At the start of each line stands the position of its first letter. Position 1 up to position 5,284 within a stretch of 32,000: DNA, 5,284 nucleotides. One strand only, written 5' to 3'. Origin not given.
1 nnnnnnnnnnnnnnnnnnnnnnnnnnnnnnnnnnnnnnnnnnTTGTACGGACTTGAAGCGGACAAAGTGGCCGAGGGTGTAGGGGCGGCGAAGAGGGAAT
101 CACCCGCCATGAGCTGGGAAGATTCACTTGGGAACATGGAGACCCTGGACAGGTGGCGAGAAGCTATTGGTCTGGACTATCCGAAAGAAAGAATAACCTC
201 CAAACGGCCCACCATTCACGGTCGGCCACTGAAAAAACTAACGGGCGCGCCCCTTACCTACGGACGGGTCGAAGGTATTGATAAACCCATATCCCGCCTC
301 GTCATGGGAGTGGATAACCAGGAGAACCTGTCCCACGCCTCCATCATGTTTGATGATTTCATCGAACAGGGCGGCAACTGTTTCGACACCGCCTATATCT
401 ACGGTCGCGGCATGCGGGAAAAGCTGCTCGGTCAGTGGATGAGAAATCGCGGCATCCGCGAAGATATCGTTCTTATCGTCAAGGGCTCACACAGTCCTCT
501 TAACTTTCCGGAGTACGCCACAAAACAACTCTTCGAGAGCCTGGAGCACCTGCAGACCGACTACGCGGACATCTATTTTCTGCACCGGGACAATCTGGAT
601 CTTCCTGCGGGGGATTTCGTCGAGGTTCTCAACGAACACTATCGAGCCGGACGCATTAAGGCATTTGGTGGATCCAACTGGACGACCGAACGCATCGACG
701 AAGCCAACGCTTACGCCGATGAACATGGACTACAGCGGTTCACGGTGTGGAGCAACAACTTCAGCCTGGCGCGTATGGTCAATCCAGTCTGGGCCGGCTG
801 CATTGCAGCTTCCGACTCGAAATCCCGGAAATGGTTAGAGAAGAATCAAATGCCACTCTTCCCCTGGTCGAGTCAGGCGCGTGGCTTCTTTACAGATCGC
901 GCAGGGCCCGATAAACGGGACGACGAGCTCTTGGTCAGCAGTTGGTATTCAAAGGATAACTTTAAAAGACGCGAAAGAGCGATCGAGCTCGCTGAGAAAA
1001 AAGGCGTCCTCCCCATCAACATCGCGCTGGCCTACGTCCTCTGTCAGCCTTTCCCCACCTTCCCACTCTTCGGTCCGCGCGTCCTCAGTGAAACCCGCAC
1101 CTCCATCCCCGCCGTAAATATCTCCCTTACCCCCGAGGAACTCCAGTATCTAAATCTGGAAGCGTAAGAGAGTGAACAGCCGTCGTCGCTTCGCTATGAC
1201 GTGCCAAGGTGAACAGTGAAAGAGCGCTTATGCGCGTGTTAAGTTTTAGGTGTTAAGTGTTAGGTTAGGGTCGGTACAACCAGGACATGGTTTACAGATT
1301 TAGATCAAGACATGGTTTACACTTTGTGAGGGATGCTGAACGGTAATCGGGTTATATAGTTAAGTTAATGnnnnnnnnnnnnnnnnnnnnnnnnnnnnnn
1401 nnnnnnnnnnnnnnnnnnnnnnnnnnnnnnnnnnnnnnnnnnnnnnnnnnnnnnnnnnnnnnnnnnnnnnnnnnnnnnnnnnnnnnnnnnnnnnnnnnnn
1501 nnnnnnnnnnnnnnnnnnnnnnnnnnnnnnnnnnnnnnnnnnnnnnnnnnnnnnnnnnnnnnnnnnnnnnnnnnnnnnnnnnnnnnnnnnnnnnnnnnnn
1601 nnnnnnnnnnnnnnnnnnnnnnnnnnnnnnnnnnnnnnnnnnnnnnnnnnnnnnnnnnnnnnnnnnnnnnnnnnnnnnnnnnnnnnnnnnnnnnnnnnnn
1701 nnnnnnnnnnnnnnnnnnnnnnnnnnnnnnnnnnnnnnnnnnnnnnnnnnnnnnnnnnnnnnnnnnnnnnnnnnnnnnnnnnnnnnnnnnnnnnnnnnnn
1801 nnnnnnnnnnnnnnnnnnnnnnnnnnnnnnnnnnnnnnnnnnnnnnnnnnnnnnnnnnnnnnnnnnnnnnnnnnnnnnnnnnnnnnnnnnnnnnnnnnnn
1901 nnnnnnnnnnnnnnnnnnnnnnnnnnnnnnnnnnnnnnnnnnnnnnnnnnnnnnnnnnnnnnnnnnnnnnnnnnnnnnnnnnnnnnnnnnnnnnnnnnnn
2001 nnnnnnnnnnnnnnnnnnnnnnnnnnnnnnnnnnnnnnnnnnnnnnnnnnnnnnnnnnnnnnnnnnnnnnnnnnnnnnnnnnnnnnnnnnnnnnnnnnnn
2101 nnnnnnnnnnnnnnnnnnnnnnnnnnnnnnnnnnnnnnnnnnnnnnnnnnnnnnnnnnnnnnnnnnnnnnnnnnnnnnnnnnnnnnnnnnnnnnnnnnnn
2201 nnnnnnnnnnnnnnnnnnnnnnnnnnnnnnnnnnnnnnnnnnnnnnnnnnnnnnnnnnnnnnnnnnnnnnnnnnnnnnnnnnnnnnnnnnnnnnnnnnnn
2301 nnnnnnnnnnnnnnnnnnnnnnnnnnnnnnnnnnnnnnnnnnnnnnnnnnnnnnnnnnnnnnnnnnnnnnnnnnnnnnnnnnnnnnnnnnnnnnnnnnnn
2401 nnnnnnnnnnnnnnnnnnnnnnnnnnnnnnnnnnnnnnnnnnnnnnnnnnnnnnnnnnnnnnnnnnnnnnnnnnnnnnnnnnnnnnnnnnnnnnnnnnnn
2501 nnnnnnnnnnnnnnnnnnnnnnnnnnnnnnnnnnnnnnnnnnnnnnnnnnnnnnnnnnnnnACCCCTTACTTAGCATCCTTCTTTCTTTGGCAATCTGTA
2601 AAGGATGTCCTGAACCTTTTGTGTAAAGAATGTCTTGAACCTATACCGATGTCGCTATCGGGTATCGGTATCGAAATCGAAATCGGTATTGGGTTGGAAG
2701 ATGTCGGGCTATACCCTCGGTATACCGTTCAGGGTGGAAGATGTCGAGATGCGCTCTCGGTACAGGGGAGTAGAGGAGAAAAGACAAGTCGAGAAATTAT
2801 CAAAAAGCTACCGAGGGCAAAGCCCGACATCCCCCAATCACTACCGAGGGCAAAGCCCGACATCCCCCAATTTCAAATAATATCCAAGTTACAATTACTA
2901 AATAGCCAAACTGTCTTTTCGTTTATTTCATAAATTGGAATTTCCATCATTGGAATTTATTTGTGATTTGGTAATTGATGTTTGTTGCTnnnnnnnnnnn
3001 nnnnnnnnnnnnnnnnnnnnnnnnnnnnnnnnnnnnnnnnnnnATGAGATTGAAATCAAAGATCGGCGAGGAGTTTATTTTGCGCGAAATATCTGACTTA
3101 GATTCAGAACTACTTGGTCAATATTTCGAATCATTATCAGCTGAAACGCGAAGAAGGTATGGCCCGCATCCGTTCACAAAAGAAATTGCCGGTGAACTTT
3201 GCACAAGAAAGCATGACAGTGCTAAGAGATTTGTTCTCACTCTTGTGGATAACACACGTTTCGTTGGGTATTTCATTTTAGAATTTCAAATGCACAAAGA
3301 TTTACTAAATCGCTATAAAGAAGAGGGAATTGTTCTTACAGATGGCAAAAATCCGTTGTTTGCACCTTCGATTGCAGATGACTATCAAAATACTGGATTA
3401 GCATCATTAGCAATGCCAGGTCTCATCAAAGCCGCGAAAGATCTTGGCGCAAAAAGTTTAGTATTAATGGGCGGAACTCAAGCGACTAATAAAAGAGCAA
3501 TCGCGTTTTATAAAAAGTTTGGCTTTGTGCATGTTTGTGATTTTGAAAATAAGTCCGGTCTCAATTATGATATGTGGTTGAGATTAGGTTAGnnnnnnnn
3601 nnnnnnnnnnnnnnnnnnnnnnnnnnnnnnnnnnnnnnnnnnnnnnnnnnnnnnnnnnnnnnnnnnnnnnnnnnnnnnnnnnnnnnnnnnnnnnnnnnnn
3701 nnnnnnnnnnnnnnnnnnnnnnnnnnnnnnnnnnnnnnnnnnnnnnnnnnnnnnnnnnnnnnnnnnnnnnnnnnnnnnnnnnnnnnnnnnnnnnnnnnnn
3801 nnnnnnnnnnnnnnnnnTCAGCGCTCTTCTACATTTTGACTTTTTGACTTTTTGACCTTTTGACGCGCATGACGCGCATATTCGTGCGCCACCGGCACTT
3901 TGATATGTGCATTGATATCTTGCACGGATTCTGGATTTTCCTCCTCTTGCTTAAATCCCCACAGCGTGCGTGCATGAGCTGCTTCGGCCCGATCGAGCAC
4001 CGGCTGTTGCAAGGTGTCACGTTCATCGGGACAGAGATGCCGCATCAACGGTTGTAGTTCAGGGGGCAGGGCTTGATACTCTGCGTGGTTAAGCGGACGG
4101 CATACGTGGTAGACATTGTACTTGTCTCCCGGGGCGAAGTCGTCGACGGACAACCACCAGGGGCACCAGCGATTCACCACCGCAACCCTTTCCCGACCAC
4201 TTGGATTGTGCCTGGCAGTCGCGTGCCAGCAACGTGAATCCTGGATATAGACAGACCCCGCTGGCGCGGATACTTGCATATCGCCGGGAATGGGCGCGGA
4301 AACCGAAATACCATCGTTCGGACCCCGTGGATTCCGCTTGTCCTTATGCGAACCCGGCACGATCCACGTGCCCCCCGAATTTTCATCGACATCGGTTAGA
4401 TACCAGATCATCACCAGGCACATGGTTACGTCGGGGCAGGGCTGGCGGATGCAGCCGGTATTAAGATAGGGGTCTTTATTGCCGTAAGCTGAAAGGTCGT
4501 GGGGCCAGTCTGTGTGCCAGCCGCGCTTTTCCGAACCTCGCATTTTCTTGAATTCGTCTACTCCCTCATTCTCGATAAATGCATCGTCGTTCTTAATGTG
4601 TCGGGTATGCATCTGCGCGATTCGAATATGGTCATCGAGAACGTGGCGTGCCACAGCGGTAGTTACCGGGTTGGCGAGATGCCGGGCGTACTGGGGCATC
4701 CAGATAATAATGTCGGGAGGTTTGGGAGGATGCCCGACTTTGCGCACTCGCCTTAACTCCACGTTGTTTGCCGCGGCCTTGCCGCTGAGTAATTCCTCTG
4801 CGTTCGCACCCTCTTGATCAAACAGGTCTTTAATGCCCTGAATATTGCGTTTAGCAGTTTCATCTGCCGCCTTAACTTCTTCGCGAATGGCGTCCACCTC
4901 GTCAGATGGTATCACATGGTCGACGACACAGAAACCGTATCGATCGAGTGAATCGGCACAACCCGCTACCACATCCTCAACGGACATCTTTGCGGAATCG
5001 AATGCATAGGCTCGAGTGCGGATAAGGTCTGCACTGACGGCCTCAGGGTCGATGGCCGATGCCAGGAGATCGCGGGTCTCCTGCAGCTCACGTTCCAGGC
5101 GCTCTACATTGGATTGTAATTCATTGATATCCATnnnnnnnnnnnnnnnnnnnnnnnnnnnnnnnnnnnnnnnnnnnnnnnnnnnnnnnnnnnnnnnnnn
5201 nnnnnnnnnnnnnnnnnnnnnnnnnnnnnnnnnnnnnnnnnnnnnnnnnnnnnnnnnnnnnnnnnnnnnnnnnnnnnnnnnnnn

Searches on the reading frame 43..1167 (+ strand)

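Call 40: search_protein_families(library=pfam, proteins=[window:43-1167:+])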
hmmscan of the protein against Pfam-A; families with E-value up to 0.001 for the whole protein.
window:43-1167:+ (374 aa): 1 family
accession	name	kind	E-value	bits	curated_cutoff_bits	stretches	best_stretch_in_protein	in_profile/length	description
PF00248.27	Aldo_ket_red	-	5.2e-44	150.9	24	1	95-370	17-286/291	Aldo/keto reductase family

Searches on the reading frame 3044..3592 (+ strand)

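Call 40: search_protein_families(library=pfam, proteins=[window:3044-3592:+])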
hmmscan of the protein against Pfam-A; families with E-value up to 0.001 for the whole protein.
window:3044-3592:+ (182 aa): 4 families
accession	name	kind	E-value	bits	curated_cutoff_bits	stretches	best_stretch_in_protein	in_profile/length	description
PF00583.31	Acetyltransf_1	-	9.6e-11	42.4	20.7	1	40-161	12-116/116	Acetyltransferase (GNAT) family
PF13302.13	Acetyltransf_3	-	3.8e-07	31.3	25.4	1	12-162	3-138/138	Acetyltransferase (GNAT) domain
PF13508.13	Acetyltransf_7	-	6.6e-05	23.6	27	1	110-162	36-83/84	Acetyltransferase (GNAT) domain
PF08445.16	FR47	-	0.00045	20.6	22.1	1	105-162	24-78/86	FR47-like protein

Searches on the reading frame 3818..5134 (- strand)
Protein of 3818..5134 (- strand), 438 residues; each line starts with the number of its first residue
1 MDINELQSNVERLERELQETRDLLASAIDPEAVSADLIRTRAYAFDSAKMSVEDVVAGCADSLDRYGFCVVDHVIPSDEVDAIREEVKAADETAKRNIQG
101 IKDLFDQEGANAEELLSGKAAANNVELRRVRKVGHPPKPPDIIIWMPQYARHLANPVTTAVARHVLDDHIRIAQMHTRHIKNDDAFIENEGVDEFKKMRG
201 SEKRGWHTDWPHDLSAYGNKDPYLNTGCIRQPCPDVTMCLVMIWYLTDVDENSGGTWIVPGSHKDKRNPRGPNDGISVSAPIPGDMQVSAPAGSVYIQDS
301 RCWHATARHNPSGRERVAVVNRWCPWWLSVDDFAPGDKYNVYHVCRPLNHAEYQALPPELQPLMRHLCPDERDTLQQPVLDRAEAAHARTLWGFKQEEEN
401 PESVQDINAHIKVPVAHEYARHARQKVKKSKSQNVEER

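Call 40: search_protein_families(library=pfam, proteins=[window:3818-5134:-])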
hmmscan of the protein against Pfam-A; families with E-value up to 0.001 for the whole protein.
window:3818-5134:- (438 aa): 1 family
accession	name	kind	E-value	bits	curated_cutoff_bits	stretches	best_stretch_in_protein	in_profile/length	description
PF05721.19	PhyH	-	2.9e-13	51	22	1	64-313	2-208/213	Phytanoyl-CoA dioxygenase (PhyH)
